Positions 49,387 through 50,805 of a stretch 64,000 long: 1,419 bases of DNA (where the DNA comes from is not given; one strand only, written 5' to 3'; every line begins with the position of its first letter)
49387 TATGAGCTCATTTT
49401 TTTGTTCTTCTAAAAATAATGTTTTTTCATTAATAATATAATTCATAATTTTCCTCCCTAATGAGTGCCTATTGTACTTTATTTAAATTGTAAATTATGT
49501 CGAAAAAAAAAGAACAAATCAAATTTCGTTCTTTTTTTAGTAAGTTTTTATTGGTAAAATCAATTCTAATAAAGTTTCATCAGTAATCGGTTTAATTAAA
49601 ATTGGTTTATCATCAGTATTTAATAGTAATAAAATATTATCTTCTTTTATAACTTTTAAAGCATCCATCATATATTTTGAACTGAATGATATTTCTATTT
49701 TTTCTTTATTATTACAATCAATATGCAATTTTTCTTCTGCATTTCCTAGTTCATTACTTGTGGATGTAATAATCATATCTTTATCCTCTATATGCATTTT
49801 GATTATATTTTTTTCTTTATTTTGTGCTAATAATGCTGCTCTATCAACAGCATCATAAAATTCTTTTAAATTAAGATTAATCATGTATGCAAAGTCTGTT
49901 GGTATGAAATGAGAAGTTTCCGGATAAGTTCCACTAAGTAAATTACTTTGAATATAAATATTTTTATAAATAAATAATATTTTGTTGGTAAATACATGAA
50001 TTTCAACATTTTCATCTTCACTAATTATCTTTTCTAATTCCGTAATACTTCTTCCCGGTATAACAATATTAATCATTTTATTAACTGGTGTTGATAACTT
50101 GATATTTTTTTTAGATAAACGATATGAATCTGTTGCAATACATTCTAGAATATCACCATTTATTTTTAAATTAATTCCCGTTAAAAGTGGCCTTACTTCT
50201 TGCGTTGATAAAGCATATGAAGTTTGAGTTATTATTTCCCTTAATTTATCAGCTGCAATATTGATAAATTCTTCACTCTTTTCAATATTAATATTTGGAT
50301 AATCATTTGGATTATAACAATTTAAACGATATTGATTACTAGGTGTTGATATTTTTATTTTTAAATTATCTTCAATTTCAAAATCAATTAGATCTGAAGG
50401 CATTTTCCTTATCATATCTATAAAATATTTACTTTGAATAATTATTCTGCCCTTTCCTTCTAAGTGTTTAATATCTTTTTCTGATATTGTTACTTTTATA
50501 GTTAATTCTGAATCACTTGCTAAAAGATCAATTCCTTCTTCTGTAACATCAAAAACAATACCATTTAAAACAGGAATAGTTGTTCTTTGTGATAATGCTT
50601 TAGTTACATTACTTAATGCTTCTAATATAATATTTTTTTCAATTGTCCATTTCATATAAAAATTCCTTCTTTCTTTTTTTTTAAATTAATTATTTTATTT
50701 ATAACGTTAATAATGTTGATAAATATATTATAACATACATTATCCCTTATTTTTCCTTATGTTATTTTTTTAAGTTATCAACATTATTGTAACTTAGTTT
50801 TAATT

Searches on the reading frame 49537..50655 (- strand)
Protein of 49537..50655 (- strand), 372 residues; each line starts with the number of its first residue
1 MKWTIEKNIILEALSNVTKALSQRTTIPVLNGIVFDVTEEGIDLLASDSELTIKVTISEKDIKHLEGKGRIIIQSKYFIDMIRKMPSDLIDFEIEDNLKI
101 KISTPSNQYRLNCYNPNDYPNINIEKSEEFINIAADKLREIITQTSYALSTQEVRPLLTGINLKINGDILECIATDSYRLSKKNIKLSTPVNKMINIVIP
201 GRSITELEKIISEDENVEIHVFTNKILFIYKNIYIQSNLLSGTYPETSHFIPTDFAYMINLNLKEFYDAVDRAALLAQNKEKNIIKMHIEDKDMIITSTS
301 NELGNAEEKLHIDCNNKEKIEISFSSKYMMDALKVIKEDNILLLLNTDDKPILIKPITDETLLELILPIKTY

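Call 19: find_encoding_contigs(protein=window:49537-50655:-, flank=10000, max_places=1)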
Protein window:49537-50655:- (372 aa): 8 contigs read that carry it; 1 place shown.
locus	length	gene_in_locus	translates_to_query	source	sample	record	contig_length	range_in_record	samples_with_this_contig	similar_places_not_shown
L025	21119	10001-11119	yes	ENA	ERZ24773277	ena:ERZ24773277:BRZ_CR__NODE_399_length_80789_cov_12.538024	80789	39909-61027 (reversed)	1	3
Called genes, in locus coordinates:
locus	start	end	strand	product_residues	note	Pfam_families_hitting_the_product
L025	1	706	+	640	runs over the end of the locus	PF00912:Transgly, PF00905:Transpeptidase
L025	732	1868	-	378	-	PF02195:ParB_N, PF17762:HTH_ParB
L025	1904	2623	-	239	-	PF02527:GidB, PF05175:MTS (weak), PF13847:Methyltransf_31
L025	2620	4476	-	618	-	PF01134:GIDA, PF21680:GIDA_C_1st, PF13932:SAM_GIDA_C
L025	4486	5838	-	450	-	PF10396:TrmE_N, PF00009:GTP_EFTU (faint), PF12631:MnmE_helical, PF00350:Dynamin_N (faint), PF01926:MMR_HSR1, PF02421:FeoB_N, PF04548:AIG1 (weak)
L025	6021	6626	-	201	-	PF13083:KH_KhpA-B, PF07650:KH_2, PF01424:R3H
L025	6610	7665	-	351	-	PF02096:60KD_IMP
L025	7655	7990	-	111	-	PF00825:Ribonuclease_P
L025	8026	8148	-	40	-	PF00468:Ribosomal_L34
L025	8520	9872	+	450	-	PF11638:DnaA_N, PF00308:Bac_DnaA, PF13401:AAA_22 (faint), PF08299:Bac_DnaA_C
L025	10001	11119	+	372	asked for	PF00712:DNA_pol3_beta, PF02767:DNA_pol3_beta_2, PF02768:DNA_pol3_beta_3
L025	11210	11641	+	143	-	PF06338:ComK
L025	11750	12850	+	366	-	PF02463:SMC_N, PF13476:AAA_23 (weak), PF13304:AAA_21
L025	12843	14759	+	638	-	PF02518:HATPase_c, PF00204:DNA_gyraseB, PF01751:Toprim, PF00986:DNA_gyraseB_C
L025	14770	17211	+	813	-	PF00521:DNA_topoisoIV, PF03989:DNA_gyraseA_C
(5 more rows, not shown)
